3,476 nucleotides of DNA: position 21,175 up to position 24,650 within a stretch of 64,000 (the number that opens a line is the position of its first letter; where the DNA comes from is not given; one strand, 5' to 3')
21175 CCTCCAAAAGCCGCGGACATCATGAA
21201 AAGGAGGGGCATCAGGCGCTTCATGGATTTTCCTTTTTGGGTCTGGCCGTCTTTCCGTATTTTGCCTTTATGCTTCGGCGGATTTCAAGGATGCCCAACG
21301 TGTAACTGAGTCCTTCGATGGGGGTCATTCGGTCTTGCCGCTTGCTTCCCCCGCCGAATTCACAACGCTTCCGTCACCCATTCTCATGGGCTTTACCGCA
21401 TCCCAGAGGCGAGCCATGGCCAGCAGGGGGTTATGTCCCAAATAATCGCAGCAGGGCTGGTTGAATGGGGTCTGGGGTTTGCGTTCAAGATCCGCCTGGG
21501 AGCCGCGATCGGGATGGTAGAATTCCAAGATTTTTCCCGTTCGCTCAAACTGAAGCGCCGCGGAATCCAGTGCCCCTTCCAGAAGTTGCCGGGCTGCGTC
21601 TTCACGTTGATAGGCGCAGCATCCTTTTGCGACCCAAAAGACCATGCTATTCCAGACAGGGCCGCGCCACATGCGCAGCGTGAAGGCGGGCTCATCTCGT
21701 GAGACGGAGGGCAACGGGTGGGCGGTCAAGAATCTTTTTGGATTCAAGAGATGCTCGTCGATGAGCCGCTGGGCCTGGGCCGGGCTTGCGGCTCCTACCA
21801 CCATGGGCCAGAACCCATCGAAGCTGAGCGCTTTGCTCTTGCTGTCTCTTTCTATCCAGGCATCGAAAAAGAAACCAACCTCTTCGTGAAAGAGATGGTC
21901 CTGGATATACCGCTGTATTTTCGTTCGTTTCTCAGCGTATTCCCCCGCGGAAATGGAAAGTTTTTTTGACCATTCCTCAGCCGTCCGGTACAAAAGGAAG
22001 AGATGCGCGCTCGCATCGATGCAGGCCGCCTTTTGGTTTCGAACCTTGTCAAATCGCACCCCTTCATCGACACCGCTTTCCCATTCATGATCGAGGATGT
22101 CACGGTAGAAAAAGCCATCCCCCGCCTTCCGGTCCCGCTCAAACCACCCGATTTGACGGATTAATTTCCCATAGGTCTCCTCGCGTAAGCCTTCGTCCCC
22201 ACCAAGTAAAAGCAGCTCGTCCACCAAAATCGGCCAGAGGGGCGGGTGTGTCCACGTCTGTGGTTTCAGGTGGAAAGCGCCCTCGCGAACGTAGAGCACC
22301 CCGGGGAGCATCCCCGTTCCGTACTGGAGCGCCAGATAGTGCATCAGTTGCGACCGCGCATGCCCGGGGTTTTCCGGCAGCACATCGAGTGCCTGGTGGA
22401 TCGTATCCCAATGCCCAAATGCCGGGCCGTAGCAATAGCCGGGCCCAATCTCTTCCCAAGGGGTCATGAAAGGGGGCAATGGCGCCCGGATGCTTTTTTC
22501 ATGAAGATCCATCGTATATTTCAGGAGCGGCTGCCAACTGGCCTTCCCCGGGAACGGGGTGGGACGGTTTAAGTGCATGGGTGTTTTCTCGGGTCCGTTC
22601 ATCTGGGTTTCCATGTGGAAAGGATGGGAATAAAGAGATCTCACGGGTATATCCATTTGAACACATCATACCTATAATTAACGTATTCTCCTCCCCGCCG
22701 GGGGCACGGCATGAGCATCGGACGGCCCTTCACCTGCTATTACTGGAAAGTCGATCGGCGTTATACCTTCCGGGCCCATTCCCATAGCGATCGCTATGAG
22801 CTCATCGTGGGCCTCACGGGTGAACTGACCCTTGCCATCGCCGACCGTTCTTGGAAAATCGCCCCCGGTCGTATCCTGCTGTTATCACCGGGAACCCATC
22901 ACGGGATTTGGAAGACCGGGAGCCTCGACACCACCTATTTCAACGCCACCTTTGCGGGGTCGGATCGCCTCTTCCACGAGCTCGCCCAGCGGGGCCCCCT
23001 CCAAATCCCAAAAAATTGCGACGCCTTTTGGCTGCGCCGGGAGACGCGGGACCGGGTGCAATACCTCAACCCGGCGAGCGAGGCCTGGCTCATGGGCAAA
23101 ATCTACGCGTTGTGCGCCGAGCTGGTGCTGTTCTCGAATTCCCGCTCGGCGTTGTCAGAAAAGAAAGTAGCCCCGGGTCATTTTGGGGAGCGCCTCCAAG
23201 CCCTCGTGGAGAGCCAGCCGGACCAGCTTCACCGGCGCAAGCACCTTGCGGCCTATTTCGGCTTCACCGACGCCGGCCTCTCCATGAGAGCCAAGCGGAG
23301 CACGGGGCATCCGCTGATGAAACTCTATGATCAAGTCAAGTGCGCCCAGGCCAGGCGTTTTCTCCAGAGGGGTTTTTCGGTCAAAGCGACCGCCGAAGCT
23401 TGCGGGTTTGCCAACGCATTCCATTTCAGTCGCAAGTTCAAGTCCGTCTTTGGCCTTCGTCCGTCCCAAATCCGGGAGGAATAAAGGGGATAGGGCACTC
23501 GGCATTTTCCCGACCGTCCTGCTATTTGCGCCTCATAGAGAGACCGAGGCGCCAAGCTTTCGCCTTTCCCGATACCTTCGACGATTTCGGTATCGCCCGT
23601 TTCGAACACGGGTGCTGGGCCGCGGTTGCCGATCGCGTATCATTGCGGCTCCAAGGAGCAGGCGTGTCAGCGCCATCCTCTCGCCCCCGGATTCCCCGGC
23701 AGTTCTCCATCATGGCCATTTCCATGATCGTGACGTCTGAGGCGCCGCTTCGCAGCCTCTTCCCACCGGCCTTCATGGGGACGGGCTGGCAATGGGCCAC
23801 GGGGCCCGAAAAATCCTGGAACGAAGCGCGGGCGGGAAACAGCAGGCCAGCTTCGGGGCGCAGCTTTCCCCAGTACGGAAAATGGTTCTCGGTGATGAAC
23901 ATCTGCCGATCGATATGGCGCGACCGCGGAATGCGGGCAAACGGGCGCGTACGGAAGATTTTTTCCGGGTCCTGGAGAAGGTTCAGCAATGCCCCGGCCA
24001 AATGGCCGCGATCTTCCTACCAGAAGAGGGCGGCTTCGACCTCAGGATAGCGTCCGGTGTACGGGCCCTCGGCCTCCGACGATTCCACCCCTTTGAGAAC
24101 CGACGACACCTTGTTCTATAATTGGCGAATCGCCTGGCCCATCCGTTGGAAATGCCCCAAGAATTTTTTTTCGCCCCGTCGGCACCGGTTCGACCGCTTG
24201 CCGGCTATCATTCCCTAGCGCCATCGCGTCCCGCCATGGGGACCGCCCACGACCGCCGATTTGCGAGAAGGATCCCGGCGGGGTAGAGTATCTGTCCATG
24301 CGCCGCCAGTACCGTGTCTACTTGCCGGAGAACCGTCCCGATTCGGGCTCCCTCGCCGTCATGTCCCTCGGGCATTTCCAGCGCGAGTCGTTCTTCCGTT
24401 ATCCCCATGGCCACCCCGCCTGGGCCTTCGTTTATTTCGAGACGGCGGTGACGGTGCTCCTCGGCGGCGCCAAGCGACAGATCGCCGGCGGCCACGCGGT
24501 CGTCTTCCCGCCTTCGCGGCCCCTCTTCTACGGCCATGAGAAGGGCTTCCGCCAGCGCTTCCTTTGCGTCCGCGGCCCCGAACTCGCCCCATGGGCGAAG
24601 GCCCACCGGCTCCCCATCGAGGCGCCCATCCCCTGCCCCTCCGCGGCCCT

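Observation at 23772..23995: Mosaic recombination scar: two unrelated gene fragments fused at an 8-bp microhomology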

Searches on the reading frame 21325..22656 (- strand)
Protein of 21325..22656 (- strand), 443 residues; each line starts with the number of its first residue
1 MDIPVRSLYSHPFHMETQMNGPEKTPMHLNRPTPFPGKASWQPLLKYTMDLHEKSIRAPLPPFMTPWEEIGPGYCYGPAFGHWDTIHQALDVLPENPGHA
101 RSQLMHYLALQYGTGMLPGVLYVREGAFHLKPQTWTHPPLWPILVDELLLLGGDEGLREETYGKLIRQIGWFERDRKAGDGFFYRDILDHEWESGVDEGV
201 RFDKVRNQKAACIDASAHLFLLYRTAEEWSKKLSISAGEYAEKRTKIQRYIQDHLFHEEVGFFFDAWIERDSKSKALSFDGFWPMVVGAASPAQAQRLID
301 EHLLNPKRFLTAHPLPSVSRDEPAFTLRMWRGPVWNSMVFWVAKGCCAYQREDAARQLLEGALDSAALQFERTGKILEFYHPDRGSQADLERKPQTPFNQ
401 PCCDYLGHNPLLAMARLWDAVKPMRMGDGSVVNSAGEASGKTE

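Call 9: search_protein_families(library=pfam, proteins=[window:21325-22656:-], max_evalue=0.01)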
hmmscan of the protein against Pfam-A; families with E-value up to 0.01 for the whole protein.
window:21325-22656:- (443 aa): 2 families
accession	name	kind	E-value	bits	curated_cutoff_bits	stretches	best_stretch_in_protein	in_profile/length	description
PF22422.2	MGH1-like_GH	-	2.2e-34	120.1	27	1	82-388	6-348/356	Mannosylglycerate hydrolase MGH1-like glycoside hydrolase domain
PF01204.24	Trehalase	-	3.1e-13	49.9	21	1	194-390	289-489/512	Trehalase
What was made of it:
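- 19677..23769 (.): Block lying between the two copies. It is low-GC (0.50-0.60 against 0.63-0.69 in the flanks). It holds an unassigned 363-aa ORF (minus strand), an MGH1/GH63-like hydrolase at 21325-22656 (minus strand), AraC1 at 22711-23484 (plus strand) and 285 bp of unassigned spacer. Pfam (call 9).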

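Call 48: find_homologous_proteins(query=window:21325-22656:-, max_evalue=1e-30)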
Query window:21325-22656:- (443 aa): 763 proteins with E <= 1e-30 among 4790 candidates; the best 120 are listed.
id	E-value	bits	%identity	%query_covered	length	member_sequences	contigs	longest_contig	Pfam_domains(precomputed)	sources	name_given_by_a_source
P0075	9.3e-296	999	100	94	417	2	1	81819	PF01204.25,PF22422.3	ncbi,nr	ncbi:MAG: glycoside hydrolase [Spirochaetes bacterium]|nr:glycoside hydrolase [Spirochaetota bacteri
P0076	4.0e-148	512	57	87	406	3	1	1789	PF01204.25,PF22422.3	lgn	-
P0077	1.4e-145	504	54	88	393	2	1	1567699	PF01204.25,PF03200.23,PF22422.3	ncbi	ncbi:MGH1-like glycoside hydrolase domain-containing protein [Neobacillus sp. Marseille-QA0830]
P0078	2.3e-145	503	55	87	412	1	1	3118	PF01204.25,PF22422.3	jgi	jgi:putative isomerase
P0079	1.1e-143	498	53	89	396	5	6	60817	PF17389.9,PF01204.25,PF22422.3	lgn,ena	-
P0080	1.3e-141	491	54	87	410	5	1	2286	PF01204.25,PF22422.3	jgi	-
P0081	1.4e-141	491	54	87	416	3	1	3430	PF17389.9,PF01204.25,PF22422.3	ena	-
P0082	1.6e-141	491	54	86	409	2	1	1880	PF01204.25,PF22422.3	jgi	jgi:glycogen debranching enzyme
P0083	1.6e-141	491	54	87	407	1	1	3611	PF01204.25,PF22422.3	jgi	jgi:putative isomerase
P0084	2.3e-141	490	56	87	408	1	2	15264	PF01204.25,PF22422.3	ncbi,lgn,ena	-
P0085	3.9e-141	489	53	87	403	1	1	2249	PF01204.25,PF22422.3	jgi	jgi:putative isomerase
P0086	4.9e-141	489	55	87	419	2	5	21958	PF01204.25,PF22422.3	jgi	jgi:putative isomerase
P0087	1.0e-140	488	55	86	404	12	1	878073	PF17389.9,PF01204.25,PF22422.3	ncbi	-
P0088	3.1e-140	486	54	87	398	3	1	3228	PF17389.9,PF01204.25,PF22422.3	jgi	jgi:glycogen debranching enzyme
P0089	4.8e-140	486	53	87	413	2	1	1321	PF01204.25,PF22422.3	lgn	-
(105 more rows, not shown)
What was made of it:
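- Tried and rejected: For the origin of the low-GC block, the closest GH63-like homologues are 57% identical or less and are spread over several phyla, which is uninformative (call 48).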

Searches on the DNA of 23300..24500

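Call 10: search_rna_families(source=window, start=23300, end=24500, threshold=evalue, max_evalue=1)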
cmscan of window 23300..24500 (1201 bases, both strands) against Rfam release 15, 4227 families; matches with E-value up to 1: 0.
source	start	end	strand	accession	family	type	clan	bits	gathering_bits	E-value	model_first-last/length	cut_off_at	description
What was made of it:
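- Tried and rejected: Nothing was found (call 10).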

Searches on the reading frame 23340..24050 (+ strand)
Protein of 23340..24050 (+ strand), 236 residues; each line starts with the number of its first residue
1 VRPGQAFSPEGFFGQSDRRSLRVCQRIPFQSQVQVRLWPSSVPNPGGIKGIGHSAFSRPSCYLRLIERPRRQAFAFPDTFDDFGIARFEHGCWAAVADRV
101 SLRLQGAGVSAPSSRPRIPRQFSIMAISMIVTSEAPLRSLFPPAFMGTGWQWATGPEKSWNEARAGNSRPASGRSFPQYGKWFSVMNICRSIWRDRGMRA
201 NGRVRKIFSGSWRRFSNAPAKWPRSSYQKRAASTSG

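Call 49: search_protein_families(library=pfam, proteins=[window:23340-24050:+], max_evalue=1)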
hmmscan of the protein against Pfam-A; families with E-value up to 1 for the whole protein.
window:23340-24050:+ (236 aa): 1 family
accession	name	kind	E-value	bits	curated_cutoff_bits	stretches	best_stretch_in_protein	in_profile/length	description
PF15788.10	DUF4705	-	0.016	16.4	27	1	83-115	19-51/52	Domain of unknown function (DUF4705)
